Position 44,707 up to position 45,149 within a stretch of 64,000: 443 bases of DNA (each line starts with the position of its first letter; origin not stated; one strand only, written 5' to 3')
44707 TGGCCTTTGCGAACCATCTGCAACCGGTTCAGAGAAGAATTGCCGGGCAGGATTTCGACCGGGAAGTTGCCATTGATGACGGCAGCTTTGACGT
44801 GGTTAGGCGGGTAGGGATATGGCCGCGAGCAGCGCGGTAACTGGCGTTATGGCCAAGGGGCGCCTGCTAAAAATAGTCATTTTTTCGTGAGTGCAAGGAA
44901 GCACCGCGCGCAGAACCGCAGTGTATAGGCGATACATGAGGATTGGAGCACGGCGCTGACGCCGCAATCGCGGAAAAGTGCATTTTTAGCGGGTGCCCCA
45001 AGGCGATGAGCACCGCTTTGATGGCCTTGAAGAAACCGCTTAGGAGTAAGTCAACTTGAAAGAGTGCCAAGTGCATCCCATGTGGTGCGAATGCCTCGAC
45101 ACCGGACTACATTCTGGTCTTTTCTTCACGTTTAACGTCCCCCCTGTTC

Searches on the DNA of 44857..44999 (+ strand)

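Call 42: search_dna_similar(query=window:44857-44999:+, collection=plasmids, mode=distant, max_evalue=0.01, max_rows=30)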
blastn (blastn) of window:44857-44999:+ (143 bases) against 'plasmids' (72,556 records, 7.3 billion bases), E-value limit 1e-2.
No match.
